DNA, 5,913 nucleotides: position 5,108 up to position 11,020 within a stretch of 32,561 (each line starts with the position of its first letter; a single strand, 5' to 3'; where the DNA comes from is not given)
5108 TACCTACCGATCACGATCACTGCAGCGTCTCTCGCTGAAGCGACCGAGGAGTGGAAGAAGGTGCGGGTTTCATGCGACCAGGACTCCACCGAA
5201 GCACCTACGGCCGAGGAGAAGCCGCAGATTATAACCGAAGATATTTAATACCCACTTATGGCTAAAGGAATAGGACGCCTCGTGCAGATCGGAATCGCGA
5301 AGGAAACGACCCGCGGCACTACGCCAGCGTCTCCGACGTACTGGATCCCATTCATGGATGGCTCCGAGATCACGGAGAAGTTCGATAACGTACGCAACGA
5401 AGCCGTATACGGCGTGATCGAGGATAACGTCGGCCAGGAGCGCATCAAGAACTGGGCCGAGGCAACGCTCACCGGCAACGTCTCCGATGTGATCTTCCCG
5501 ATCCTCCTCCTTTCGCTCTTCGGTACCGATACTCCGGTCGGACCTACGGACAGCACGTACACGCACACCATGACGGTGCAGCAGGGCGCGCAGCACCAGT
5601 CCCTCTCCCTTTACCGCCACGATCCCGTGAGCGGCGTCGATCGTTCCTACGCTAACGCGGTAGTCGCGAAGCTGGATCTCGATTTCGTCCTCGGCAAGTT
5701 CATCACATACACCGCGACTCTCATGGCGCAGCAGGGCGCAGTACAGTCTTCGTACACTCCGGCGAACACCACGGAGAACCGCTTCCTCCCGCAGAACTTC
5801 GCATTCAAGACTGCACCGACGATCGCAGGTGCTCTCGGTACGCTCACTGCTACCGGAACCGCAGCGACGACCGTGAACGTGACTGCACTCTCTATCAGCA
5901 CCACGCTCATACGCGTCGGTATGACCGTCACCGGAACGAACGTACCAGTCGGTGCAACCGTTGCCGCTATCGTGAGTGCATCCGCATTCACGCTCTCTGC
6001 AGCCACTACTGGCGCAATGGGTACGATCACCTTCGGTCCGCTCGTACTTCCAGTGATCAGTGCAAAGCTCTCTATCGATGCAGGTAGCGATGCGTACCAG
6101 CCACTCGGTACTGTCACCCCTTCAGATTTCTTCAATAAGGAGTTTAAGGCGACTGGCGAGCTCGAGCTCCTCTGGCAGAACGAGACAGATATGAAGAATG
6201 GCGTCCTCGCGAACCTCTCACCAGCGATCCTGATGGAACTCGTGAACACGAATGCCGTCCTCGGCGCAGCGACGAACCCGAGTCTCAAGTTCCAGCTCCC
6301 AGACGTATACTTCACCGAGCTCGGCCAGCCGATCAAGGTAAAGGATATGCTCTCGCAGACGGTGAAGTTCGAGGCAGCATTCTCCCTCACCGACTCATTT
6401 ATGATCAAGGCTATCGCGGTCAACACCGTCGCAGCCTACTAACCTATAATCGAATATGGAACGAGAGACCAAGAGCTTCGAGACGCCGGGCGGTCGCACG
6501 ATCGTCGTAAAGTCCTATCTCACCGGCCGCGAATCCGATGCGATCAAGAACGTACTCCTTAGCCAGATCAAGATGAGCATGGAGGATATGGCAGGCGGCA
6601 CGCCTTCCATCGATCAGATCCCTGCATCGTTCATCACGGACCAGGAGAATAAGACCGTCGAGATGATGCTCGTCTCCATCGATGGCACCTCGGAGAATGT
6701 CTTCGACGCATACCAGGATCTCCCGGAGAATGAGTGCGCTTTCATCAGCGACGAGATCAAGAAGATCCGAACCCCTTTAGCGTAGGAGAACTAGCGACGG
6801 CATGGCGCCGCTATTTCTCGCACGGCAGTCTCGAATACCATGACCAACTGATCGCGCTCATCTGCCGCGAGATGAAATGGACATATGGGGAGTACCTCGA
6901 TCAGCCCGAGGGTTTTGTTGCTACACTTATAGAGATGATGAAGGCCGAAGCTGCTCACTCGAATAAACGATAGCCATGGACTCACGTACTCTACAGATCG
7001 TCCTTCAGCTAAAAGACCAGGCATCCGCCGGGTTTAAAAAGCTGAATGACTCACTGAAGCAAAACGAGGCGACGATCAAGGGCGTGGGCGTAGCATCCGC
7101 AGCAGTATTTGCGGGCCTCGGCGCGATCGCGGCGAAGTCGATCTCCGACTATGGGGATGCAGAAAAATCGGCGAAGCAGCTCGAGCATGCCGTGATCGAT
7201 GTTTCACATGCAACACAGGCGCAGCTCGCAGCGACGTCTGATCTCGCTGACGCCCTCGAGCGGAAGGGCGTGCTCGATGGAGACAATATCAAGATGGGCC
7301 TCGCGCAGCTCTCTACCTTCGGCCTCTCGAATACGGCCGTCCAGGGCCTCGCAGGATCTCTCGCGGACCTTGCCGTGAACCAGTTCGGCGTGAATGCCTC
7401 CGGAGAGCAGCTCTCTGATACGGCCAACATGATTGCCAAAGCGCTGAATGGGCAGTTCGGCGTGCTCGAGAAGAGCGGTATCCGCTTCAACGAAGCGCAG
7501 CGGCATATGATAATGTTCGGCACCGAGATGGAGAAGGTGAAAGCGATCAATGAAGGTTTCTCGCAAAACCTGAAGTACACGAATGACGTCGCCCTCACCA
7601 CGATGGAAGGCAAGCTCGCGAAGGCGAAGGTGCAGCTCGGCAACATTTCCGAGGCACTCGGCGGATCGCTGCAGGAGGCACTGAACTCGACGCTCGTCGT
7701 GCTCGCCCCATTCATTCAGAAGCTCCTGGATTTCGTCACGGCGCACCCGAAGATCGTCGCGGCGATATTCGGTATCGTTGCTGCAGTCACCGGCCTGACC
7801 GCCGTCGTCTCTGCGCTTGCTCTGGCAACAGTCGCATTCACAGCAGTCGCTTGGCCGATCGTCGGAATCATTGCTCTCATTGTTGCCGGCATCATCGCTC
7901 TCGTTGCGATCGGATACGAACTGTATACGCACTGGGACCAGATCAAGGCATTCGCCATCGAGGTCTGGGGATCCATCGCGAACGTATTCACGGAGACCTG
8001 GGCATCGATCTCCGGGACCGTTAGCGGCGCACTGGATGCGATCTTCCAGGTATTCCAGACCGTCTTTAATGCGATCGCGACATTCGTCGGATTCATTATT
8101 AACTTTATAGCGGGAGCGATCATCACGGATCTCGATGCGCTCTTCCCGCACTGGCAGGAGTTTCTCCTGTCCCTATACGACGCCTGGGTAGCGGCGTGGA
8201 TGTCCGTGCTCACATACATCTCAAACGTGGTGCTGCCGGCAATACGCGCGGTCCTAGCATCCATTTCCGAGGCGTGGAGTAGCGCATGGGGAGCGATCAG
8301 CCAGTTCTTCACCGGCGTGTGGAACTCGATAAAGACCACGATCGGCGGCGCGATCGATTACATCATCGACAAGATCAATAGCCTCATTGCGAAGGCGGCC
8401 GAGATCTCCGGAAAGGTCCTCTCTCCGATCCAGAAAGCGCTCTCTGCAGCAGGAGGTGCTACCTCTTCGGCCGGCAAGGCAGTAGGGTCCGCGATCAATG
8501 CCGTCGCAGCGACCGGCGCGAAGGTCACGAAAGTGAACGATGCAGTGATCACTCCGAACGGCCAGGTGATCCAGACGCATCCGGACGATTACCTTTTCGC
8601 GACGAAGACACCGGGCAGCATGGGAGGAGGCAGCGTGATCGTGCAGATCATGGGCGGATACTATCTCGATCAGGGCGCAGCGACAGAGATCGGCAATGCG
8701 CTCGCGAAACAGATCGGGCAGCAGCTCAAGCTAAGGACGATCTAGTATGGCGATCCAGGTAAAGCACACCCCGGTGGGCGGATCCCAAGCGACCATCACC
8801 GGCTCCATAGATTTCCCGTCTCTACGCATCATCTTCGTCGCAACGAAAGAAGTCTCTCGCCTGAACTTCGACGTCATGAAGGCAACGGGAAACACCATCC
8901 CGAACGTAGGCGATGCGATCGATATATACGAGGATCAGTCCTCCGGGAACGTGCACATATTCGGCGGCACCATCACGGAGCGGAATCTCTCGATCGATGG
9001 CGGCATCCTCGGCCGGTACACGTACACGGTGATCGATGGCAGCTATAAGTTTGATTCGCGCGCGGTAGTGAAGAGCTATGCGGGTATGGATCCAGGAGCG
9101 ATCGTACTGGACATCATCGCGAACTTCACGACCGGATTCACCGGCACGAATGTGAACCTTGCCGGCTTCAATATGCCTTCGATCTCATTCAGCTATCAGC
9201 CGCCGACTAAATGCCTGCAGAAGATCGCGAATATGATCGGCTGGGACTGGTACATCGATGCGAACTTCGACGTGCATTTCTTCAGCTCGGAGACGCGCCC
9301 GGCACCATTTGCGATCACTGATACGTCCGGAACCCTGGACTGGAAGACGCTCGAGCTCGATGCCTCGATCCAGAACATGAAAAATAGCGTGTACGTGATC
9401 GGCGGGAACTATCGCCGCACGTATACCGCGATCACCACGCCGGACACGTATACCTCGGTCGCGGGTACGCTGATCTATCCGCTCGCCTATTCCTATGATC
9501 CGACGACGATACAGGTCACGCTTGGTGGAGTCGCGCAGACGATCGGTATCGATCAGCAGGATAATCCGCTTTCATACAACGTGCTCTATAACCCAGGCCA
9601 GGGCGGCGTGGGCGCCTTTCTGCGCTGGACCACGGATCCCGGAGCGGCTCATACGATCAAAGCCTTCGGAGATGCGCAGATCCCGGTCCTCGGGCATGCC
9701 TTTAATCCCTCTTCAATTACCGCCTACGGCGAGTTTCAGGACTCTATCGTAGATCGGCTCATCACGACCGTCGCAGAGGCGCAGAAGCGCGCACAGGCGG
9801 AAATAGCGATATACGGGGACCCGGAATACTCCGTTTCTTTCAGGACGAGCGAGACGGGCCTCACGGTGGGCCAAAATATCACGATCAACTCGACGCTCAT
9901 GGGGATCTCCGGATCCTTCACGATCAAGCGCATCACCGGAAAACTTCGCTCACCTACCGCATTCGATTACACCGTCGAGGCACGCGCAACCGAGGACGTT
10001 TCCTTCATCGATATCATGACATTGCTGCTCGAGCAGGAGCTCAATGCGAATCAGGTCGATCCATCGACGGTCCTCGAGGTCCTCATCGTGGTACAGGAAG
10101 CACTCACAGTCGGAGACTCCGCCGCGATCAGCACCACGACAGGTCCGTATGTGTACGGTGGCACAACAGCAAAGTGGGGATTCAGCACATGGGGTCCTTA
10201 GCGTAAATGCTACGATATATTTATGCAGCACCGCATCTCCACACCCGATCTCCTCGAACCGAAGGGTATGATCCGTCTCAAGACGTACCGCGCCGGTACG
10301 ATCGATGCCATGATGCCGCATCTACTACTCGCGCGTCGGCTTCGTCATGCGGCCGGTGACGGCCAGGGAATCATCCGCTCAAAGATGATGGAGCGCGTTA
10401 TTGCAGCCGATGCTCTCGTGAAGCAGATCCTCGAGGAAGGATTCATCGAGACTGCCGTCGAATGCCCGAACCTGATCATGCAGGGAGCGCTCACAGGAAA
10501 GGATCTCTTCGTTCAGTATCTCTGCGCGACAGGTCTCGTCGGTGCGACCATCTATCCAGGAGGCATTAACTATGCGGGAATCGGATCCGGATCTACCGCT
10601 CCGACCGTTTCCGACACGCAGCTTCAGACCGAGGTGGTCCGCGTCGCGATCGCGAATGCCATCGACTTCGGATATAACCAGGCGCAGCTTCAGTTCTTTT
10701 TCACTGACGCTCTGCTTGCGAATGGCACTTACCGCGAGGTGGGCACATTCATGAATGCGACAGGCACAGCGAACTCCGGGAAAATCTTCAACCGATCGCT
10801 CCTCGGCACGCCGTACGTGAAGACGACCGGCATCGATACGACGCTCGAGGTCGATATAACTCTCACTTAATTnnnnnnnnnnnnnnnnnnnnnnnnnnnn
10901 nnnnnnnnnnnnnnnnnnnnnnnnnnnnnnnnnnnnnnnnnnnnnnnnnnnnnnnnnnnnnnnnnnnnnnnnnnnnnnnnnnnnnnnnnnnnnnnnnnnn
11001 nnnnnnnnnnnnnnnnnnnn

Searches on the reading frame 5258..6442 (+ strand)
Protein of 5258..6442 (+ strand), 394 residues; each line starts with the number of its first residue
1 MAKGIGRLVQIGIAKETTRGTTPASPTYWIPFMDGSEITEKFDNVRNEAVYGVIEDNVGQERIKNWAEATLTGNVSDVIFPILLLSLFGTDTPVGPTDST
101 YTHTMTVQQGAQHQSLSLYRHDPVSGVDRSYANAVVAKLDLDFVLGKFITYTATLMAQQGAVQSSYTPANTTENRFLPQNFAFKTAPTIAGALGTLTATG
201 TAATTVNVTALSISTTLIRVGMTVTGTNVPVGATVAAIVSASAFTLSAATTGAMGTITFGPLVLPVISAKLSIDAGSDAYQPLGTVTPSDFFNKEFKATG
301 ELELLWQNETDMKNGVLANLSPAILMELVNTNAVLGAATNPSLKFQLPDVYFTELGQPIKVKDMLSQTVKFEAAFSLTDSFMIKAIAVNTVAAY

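Call 15: search_protein_families(library=pfam, proteins=[window:5258-6442:+], max_evalue=0.001)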
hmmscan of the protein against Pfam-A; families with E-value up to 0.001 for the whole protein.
window:5258-6442:+ (394 aa): 1 family
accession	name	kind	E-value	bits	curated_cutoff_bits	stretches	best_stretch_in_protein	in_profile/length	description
PF18906.5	Phage_tube_2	-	1.5e-11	44.9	27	1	6-213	1-179/266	Phage tail tube protein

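Call 22: search_protein_families(library=phrogs, proteins=[window:5258-6442:+], max_evalue=0.001)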
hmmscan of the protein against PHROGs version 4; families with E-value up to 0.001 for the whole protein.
window:5258-6442:+ (394 aa): 1 family
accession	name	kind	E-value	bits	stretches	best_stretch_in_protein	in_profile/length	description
phrog_290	-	tail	1.3e-20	75.1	2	6-214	16-220/411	minor tail protein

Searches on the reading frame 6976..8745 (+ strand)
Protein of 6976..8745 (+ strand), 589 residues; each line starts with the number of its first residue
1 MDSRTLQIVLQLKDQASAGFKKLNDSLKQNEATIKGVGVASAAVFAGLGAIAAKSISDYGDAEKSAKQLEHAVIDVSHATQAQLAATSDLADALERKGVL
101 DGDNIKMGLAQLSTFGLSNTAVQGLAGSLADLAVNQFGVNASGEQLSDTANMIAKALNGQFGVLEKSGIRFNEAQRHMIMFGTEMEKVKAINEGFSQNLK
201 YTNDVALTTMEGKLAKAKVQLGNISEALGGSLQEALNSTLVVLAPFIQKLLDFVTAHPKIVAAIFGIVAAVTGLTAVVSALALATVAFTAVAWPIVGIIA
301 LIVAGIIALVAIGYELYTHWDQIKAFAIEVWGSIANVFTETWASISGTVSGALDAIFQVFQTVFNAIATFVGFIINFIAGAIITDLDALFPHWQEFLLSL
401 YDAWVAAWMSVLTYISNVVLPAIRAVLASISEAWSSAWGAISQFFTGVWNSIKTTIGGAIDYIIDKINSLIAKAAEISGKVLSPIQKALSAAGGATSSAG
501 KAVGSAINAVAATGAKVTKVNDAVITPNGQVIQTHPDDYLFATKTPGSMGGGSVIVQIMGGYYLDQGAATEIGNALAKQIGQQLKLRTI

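Call 15: search_protein_families(library=pfam, proteins=[window:6976-8745:+], max_evalue=0.001)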
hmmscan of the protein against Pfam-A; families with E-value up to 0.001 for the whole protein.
window:6976-8745:+ (589 aa): 0 families

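Call 22: search_protein_families(library=phrogs, proteins=[window:6976-8745:+], max_evalue=0.001)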
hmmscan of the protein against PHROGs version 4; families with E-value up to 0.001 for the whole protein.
window:6976-8745:+ (589 aa): 23 families
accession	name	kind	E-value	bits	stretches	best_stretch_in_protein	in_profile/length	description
phrog_58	-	tail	3.4e-33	116.2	1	15-511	300-886/1544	tail length tape measure protein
phrog_4200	-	tail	3e-22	79.9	1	191-491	105-387/732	tail length tape measure protein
phrog_28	-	tail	5.1e-22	79.3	1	203-356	544-701/1228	tail length tape measure protein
phrog_1272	-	tail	1.4e-20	73.8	1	199-525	521-908/1606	tail length tape measure protein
phrog_1535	-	tail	5e-17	62.4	1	224-494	763-1057/1152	tail length tape measure protein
phrog_991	-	tail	3.9e-12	45.6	1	12-504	221-853/1966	tail length tape measure protein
phrog_971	-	lysis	5.4e-12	46.2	1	11-520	252-756/1338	endolysin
phrog_8462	-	tail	2.3e-10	40.9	1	7-372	19-380/672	tail length tape measure protein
phrog_17727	-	tail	7e-10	39.5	1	199-350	119-267/443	tail length tape measure protein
phrog_17020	-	unknown function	1.1e-09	39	1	284-491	8-180/353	-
phrog_5493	-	tail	1.7e-08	34.2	1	17-512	448-922/1102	tail length tape measure protein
phrog_3981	-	tail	1.1e-07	32.4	1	10-505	12-498/584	tail length tape measure protein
phrog_305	-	tail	2.2e-07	30.9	1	381-513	550-686/1001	tail length tape measure protein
phrog_8125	-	tail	2.9e-07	30.9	1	246-533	299-542/578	tail length tape measure protein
phrog_5690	-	unknown function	4.2e-06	26.7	0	306-460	585-660/907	-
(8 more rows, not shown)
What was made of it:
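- The genome has a clear tape measure protein at 6976-8745 (phrog_58, E 3e-33), in the canonical place after the tail tube (call 22).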

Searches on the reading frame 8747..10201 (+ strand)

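Call 15: search_protein_families(library=pfam, proteins=[window:8747-10201:+], max_evalue=0.001)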
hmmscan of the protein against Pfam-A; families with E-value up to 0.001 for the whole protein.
window:8747-10201:+ (484 aa): 0 families

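Call 23: search_protein_families(library=phrogs, proteins=[window:8747-10201:+], max_evalue=0.001)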
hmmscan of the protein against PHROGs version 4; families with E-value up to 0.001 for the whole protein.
window:8747-10201:+ (484 aa): 2 families
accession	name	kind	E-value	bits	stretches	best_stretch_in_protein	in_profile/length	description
phrog_400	-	tail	3.3e-07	30.6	0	312-398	235-322/654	tail protein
phrog_1887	-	tail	8.7e-07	29.3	1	316-394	552-636/670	tail protein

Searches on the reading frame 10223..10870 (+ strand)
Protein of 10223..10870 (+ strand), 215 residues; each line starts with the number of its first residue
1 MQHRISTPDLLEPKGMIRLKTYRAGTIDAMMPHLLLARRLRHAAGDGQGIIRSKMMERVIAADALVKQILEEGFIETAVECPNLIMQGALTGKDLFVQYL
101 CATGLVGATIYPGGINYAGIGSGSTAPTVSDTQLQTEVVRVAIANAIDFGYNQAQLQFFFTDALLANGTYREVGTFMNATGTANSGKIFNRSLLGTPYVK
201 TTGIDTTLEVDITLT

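Call 15: search_protein_families(library=pfam, proteins=[window:10223-10870:+], max_evalue=0.001)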
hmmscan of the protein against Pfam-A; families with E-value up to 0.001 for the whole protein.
window:10223-10870:+ (215 aa): 0 families

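Call 23: search_protein_families(library=phrogs, proteins=[window:10223-10870:+], max_evalue=0.001)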
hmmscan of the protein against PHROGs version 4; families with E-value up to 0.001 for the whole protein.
window:10223-10870:+ (215 aa): 2 families
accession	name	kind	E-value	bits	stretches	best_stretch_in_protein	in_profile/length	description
phrog_5417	-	unknown function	1.2e-08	35.9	1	102-208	44-150/156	-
phrog_4176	-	tail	2.5e-05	25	1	113-202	54-151/309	tail fiber protein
